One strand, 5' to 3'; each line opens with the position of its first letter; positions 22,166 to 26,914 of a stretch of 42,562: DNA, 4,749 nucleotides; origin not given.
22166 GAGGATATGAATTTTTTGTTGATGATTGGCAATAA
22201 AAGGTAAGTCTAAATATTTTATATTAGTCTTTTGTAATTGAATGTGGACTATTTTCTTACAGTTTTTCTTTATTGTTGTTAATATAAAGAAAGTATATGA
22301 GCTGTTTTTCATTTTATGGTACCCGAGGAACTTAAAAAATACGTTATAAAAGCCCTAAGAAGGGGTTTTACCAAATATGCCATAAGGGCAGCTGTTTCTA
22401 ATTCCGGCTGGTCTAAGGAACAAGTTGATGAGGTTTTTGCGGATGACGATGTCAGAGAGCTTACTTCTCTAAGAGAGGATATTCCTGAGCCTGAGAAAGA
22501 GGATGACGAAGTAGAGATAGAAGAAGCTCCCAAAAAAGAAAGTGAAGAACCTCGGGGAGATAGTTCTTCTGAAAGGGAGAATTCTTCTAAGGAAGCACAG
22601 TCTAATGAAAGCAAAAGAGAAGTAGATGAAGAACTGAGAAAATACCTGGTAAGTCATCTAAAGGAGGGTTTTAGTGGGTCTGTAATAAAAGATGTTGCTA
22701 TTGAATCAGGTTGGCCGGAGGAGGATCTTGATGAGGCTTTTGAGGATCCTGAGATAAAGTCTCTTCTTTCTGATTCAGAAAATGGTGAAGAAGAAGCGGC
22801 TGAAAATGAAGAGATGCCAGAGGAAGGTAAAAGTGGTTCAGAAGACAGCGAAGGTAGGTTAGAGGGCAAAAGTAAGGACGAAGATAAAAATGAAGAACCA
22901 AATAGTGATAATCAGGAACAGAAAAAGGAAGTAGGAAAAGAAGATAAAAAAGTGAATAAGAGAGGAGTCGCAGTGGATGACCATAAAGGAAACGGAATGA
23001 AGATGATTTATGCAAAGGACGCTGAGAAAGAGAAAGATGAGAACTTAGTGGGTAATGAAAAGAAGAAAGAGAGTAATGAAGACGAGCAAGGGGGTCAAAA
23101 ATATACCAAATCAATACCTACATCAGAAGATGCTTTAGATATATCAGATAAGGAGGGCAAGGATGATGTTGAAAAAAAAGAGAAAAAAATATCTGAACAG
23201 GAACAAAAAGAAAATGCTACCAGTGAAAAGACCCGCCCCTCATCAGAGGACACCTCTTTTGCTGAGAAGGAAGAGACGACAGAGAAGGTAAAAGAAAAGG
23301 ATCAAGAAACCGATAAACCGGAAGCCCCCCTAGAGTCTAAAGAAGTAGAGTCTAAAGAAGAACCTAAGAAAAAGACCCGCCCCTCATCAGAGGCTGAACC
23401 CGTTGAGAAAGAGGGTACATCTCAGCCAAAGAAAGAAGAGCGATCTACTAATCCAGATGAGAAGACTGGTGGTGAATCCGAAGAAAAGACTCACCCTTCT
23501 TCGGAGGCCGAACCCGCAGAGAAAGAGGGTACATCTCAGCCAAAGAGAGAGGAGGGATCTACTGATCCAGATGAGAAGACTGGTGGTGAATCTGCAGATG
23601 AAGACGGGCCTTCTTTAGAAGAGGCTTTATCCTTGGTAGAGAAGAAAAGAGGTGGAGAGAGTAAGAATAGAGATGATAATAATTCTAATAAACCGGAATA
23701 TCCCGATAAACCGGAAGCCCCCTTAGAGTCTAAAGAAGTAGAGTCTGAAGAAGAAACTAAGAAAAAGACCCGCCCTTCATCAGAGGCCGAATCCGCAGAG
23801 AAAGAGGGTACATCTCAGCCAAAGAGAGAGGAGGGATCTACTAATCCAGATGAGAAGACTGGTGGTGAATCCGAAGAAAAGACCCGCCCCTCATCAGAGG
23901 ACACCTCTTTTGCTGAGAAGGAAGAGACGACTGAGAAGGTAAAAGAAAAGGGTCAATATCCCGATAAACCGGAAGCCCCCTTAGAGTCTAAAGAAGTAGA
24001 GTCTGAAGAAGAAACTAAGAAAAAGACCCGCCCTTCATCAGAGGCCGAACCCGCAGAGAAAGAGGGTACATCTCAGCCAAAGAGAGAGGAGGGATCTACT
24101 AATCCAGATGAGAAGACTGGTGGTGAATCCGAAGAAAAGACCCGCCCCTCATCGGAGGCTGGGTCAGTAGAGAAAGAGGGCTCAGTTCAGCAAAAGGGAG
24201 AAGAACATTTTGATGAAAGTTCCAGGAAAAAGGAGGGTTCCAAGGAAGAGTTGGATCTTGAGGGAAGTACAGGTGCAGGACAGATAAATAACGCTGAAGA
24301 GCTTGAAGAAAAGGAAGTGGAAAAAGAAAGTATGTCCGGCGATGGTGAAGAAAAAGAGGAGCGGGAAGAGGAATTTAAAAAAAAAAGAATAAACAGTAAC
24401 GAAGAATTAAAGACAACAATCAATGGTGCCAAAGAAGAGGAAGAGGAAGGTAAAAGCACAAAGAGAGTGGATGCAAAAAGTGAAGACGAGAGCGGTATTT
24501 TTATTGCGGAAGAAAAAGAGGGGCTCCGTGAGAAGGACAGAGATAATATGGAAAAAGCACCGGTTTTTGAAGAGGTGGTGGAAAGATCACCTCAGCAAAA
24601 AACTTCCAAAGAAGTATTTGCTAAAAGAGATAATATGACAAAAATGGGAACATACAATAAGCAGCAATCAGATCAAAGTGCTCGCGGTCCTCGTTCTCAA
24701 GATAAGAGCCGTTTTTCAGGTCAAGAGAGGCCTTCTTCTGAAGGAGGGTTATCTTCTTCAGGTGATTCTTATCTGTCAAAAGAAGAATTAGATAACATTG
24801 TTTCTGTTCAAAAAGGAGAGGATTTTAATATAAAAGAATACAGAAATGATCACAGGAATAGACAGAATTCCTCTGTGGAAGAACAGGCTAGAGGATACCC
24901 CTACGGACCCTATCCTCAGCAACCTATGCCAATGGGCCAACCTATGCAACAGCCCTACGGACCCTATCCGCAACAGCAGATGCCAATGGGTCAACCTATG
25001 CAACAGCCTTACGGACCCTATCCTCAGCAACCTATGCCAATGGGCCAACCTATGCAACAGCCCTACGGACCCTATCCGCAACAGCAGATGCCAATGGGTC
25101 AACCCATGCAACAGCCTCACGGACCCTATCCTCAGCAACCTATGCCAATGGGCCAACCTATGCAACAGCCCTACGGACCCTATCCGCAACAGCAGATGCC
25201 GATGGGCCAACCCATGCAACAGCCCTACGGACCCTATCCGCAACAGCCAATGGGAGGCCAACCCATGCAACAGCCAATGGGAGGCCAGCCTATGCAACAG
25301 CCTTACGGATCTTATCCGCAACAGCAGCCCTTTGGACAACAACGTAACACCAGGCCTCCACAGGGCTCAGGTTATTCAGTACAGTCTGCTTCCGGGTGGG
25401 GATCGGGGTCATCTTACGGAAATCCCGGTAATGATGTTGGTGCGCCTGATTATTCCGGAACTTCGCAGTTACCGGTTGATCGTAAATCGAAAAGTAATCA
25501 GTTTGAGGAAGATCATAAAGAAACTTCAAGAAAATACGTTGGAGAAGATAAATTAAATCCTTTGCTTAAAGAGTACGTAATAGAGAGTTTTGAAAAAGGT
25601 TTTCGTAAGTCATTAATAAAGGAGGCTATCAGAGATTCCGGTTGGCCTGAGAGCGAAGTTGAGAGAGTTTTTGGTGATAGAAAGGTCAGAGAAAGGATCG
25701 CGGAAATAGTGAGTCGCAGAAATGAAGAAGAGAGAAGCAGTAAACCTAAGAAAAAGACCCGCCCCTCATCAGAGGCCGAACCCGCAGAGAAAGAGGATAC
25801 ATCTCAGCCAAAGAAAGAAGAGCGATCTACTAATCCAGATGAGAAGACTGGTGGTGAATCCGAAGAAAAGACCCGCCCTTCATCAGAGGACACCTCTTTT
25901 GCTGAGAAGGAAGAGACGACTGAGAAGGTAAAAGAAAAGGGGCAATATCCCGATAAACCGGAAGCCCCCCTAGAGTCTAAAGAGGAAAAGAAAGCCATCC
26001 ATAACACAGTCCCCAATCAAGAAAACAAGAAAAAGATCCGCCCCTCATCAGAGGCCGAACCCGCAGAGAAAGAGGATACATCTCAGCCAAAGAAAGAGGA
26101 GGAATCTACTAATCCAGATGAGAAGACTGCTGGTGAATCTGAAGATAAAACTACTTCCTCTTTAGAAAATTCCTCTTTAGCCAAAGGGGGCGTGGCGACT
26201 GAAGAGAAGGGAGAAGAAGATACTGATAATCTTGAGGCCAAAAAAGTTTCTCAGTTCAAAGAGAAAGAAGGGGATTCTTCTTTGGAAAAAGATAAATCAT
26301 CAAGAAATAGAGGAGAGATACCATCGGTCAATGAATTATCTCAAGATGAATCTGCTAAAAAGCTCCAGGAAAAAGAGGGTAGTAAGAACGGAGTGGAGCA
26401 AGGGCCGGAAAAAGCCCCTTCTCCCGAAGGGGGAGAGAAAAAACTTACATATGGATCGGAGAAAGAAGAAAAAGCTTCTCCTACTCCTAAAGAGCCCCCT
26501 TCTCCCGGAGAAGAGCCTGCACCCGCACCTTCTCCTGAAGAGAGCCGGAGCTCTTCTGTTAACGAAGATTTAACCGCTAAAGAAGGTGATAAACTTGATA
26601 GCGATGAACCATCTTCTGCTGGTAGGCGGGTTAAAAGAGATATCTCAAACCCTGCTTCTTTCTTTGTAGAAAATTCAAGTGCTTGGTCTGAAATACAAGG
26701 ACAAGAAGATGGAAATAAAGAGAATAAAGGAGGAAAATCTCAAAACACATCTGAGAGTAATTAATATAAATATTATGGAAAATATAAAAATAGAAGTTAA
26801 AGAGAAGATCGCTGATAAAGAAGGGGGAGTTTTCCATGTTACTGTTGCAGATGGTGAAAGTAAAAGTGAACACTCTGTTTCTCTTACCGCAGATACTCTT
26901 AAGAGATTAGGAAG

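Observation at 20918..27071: Candidate undescribed locus: a recurring ~40-aa helical module shared by a mini-protein and a 1,482-aa disordered giant, flanking a lycopene-cyclase-domain membrane protein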

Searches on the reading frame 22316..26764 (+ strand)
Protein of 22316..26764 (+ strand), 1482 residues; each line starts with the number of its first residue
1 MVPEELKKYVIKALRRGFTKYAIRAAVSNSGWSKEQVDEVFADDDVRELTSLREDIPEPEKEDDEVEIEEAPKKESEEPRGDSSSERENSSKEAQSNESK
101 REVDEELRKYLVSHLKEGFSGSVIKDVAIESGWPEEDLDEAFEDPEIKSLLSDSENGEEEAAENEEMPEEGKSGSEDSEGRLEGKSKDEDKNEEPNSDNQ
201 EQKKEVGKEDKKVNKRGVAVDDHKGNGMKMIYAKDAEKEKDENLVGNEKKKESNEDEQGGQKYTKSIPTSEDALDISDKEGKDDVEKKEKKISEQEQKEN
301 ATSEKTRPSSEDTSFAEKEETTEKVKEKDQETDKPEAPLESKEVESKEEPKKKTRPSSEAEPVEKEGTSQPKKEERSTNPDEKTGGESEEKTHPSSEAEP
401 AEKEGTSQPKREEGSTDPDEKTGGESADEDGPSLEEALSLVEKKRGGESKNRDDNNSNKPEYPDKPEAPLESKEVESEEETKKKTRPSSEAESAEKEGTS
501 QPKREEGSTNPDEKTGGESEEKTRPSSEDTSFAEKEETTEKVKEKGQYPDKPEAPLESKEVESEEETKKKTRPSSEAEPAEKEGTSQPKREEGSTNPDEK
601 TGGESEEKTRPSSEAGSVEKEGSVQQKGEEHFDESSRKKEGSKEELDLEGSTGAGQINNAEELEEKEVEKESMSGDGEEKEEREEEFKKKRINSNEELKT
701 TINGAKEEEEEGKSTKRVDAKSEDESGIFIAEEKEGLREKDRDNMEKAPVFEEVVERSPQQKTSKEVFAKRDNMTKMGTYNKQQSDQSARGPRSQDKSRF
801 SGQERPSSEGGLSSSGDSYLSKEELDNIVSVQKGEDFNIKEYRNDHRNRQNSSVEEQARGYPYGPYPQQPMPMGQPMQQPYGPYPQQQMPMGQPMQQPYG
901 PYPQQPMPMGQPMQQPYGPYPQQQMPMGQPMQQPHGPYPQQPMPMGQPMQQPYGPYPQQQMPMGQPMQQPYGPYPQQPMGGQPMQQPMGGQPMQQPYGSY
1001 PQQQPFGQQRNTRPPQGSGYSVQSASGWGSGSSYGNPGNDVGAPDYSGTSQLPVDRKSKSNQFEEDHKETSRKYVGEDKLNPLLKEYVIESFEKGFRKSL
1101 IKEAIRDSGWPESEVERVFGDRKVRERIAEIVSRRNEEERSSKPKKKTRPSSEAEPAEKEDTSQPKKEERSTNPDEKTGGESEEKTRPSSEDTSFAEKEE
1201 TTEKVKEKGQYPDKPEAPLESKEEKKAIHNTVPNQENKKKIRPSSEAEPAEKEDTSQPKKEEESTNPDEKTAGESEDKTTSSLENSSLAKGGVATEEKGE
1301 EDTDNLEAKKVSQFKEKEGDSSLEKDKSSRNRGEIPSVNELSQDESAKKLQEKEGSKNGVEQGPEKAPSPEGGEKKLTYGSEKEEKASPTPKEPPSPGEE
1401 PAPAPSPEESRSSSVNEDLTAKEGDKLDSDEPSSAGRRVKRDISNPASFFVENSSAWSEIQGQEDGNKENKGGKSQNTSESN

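Call 3: search_protein_families(library=pfam, proteins=[window:22316-26764:+], max_evalue=1)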
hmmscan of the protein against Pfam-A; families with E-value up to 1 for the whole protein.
window:22316-26764:+ (1482 aa): 1 family
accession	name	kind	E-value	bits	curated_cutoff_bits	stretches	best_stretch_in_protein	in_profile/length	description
PF01323.26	DSBA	-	0.018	15.3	25.6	0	117-156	118-157/191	DSBA-like thioredoxin domain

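Call 4: search_protein_families(library=ncbifam, proteins=[window:22316-26764:+], max_evalue=1)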
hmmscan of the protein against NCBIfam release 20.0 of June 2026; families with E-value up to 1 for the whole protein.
window:22316-26764:+ (1482 aa): 0 families

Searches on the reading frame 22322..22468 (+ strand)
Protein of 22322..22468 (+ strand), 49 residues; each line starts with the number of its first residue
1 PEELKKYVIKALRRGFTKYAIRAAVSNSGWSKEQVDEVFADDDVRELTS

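Call 38: find_homologous_proteins(query=A4, max_evalue=0.001)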
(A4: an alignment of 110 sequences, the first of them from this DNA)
Query A4 (110 sequences) (49 aa, profile of the alignment): 1 proteins with E <= 0.001 among 327 candidates.
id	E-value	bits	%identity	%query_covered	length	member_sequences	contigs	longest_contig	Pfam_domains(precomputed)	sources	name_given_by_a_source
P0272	2.0e-7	48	26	86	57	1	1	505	-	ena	-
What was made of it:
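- Tried and rejected: The word index cannot seed a 39-column profile (call 38).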

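Call 46: predict_structure(alignment_id=A4)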
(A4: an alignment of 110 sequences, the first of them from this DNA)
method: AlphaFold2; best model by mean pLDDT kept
length: 49 residues; sequences in the alignment: 110
mean_pLDDT: 92.0   pTM: 0.69
mean pLDDT of the five models: 92.0, 91.6, 91.5, 91.3, 91.2
residues with pLDDT >= 90: 41; 70-90: 8; 50-70: 0; < 50: 0
segments of 3 or more residues with pLDDT < 50: none
pLDDT, mean of each block of 10 residues (from residue 1): 93 94 93 93 85
secondary structure, 60 per line:
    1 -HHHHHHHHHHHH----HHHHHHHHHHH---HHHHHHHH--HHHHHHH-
elements in order: H2-13 H18-28 H32-39 H42-48
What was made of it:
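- On RecX three-helix repeat (PF21982/PF02631; NCBIfam PRK00117): AF2 predicts helices at 2-13, 18-28 and 32-39, pLDDT 92 (call 46).
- AF2 gives pLDDT 92 with three helices at 2-13, 18-28 and 32-39 and a fourth at 42-48 (call 46).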

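Call 51: fold_search(model_id=the predicted structure, library=pdb)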
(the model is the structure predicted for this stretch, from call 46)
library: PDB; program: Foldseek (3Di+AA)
matches with E <= 10: 30; with E <= 0.001: 0
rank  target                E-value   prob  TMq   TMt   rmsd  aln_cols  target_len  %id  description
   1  4bxu_MODEL_1_A        2.9e+00  0.30  0.53  0.41   2.5        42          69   26  Structure of Pex14 in complex with Pex5 LVxEF motif (released 2013-11-27)
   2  6s7m_B                3.5e+00  0.15  0.51  0.38   7.6        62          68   18  Structure of parasitic PEX14 in complex with a benzo[b]thiophene-7-carboxylic acid. (released 2020-07-15)
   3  6s7m_H                4.0e+00  0.13  0.51  0.39   7.7        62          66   18  Structure of parasitic PEX14 in complex with a benzo[b]thiophene-7-carboxylic acid. (released 2020-07-15)
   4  4xvn_F                4.3e+00  0.20  0.58  0.24   3.8        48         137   29  Crystal structure of the small terminase from thermophilic phage G20C (released 2016-02-10)
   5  5l87                  4.6e+00  0.12  0.50  0.41   7.6        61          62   18  Targeting the PEX14-PEX5 interaction by small molecules provides novel therapeutic routes to treat trypanosomiases. (released 2017-03-08)
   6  5oml_A                4.6e+00  0.12  0.51  0.40   7.6        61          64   18  Crystal structure of Trypanosoma Brucei PEX14 N-terminal domain in complex with small molecules to investigate the wat (released 2019-03-06)
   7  6w2q                  4.6e+00  0.07  0.40  0.11   8.4        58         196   19  Junction 34, DHR53-DHR4 (released 2020-04-15)
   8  4xvn_E                4.9e+00  0.18  0.58  0.24   3.8        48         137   29  Crystal structure of the small terminase from thermophilic phage G20C (released 2016-02-10)
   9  6s7m_G                4.9e+00  0.15  0.58  0.49   6.9        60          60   17  Structure of parasitic PEX14 in complex with a benzo[b]thiophene-7-carboxylic acid. (released 2020-07-15)
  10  3hd5_C                4.9e+00  0.15  0.54  0.18   5.4        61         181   20  Crystal structure of a thiol:disulfide interchange protein dsbA from Bordetella parapertussis (released 2009-05-19)
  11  5j0k_B                5.3e+00  0.07  0.38  0.30   6.4        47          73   28  De novo design of protein homo-oligomers with modular hydrogen bond network-mediated specificity (released 2016-05-25)
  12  5n8v_A                5.6e+00  0.11  0.51  0.40   7.6        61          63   18  Targeting the PEX14-PEX5 interaction by small molecules provides novel therapeutic routes to treat trypanosomiases. (released 2017-03-15)
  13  6spt                  5.6e+00  0.11  0.51  0.37   7.6        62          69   18  High resolution crystal structure of N-terminal domain of PEX14 from Trypanosoma brucei in complex with the fist compoun (released 2020-01-01)
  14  7xpc_B                5.6e+00  0.08  0.38  0.29   5.4        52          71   19  Complex structure of D-glycerate-3-kinase(GLYK) and AVRvnt1 (released 2023-06-07)
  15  1bq7_A                6.0e+00  0.11  0.48  0.15   5.9        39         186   20  DSBA MUTANT P151A, ROLE OF THE CIS-PROLINE IN THE ACTIVE SITE OF DSBA (released 1999-08-20)
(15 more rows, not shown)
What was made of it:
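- On Pex14-N-like or UBA-like peptide-binding three-helix bundle: A 49-residue query has little power (call 51).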

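Call 74: search_solved_structures(query=A4, max_evalue=10, show_alignments=4)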
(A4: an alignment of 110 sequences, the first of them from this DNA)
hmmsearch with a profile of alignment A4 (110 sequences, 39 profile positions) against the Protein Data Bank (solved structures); distinct sequences matched with E-value up to 10: 31.
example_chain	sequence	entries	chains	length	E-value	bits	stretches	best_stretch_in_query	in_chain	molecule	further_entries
5byo_A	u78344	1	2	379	5.4e-07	32.5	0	9-37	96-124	dTor_12x31L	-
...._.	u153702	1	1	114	1.1e-06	31.5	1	12-37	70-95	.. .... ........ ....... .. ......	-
4yxz_A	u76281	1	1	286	4.5e-06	29.6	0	9-37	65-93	dTor_9x31L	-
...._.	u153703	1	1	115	2.4e-05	27.3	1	15-37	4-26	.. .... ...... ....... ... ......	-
8skx_A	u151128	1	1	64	0.00016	24.6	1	6-38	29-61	Miniprotein HHH_rd4_0518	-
7cbc_A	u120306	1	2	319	0.02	17.9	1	13-32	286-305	De novo designed switch protein caging a hemagglutinin binder (sCageHA267_1S)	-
2pwq_A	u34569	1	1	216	0.14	15.3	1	11-30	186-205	Ubiquitin conjugating enzyme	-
4n45_A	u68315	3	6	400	0.24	14.5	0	17-37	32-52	Acetyl-CoA acetyltransferase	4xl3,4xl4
4n44_A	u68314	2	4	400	0.24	14.5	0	17-37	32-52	Acetyl-CoA acetyltransferase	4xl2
4wyr_A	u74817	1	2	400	0.25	14.4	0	17-37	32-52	Acetyl-CoA acetyltransferase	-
3boh_A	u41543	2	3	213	0.36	13.9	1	15-35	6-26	Cadmium-specific carbonic anhydrase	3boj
5ncw_A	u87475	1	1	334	0.41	13.7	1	13-35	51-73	Serpin-type proteinase inhibitor, miropin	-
5nct_A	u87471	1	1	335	0.41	13.7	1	13-35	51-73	Serpin-type proteinase inhibitor, miropin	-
5ncu_A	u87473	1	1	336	0.42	13.7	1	13-35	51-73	Serpin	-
1wl4_A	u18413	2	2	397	0.42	13.7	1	18-34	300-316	acetyl-Coenzyme A acetyltransferase 2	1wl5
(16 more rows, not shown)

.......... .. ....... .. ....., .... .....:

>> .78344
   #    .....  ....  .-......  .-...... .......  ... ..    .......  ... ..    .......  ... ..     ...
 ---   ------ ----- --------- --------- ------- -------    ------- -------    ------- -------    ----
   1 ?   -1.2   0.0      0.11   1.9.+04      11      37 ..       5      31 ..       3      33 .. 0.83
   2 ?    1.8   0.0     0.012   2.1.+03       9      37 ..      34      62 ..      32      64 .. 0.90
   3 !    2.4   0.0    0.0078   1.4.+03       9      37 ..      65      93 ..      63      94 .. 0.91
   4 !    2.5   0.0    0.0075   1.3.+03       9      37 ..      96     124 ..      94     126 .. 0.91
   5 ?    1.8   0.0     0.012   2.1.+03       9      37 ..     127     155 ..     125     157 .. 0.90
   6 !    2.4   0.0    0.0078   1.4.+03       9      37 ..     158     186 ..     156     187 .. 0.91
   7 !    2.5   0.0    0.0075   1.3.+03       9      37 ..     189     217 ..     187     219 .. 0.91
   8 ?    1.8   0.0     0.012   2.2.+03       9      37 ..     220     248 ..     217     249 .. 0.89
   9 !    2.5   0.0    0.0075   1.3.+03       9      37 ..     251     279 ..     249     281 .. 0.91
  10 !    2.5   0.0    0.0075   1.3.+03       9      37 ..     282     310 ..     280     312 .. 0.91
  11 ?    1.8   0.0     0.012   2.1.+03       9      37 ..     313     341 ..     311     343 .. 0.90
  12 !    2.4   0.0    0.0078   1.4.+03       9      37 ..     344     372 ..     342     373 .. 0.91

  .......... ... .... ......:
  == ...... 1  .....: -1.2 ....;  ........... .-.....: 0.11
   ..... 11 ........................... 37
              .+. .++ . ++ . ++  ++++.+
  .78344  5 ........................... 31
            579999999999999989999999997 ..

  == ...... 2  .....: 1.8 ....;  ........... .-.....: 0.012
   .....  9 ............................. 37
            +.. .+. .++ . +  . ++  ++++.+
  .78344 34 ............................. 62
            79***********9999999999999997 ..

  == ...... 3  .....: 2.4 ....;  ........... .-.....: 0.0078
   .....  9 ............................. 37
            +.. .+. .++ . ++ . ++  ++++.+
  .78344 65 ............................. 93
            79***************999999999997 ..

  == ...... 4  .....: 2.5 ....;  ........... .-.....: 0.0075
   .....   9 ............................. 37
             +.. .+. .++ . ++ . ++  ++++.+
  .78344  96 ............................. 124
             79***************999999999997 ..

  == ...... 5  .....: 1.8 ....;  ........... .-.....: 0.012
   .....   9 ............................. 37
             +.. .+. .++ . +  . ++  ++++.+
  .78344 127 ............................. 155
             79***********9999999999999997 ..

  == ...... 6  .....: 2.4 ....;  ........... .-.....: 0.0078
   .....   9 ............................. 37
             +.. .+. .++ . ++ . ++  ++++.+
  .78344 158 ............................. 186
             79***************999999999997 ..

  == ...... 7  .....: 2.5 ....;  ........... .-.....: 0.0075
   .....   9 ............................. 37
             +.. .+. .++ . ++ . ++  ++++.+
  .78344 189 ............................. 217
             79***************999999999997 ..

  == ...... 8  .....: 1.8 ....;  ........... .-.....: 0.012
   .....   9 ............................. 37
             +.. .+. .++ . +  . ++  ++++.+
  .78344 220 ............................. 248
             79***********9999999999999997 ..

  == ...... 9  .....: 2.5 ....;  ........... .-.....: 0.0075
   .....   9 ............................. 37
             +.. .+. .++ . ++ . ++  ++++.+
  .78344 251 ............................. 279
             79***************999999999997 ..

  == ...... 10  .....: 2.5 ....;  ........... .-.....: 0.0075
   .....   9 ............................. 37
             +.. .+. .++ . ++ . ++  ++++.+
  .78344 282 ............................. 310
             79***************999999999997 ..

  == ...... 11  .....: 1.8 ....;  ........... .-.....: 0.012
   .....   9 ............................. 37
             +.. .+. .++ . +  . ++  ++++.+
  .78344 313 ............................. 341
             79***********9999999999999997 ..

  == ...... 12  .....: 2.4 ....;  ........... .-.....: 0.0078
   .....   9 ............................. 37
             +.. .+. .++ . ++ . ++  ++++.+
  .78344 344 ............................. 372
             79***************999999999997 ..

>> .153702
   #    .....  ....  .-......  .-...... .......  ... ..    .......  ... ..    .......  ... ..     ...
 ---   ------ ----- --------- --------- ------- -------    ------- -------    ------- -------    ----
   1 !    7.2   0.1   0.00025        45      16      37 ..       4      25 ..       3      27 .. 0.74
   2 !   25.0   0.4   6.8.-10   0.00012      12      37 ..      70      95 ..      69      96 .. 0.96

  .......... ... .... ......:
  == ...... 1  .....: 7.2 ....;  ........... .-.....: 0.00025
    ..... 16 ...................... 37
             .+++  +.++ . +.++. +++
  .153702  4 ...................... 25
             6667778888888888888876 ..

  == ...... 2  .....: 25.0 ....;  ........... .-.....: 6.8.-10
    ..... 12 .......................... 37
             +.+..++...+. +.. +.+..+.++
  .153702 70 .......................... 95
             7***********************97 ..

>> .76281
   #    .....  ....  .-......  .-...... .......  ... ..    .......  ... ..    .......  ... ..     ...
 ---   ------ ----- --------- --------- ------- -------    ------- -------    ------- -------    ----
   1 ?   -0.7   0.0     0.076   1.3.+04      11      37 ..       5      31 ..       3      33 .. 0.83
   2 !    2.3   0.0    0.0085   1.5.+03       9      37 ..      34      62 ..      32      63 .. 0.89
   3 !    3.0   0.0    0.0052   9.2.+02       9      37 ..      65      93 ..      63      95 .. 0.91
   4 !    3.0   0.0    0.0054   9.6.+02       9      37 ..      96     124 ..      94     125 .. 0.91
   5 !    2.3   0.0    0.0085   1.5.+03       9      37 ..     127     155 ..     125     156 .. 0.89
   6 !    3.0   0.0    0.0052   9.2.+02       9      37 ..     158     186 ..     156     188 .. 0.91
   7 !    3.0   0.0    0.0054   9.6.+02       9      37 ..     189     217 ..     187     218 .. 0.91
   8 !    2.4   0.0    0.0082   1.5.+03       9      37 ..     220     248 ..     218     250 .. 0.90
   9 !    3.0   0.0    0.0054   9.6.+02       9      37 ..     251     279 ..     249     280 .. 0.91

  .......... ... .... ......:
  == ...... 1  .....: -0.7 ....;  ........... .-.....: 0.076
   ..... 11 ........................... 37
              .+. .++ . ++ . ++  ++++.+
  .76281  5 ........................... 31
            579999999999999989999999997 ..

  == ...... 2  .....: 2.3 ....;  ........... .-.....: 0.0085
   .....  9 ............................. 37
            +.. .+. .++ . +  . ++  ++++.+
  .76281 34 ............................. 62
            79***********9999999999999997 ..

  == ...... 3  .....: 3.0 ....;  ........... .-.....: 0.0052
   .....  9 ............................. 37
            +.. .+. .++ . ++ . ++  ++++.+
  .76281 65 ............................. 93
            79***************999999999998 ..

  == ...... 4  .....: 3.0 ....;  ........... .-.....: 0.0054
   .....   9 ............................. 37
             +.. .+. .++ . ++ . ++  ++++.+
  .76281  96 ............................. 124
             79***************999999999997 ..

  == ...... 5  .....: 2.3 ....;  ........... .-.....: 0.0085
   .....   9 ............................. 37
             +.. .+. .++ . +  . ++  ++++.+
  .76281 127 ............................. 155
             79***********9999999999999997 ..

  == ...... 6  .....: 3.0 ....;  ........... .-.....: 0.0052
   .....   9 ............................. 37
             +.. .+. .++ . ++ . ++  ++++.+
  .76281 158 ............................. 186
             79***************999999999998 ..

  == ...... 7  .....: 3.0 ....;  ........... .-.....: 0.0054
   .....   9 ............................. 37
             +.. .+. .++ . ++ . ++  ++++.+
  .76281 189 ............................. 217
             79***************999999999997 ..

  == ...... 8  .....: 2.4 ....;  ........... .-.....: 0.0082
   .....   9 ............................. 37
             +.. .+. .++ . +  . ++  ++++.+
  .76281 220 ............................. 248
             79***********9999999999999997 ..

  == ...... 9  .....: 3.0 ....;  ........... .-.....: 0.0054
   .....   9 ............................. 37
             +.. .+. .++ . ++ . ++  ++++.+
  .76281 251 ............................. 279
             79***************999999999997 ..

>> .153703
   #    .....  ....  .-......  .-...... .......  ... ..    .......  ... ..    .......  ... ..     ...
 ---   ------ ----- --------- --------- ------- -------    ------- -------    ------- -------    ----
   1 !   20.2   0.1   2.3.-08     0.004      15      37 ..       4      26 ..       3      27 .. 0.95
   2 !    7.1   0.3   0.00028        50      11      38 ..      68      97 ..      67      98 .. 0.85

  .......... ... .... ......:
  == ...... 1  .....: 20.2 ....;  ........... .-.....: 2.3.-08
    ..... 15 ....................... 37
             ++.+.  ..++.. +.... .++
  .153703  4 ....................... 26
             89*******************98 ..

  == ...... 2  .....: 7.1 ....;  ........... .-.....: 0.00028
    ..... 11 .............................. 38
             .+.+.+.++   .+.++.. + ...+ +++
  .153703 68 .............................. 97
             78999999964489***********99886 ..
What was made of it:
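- On RecX three-helix repeat (PF21982/PF02631; NCBIfam PRK00117): PDB RecX chains score E=0.6-1 by hmmsearch (call 74).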
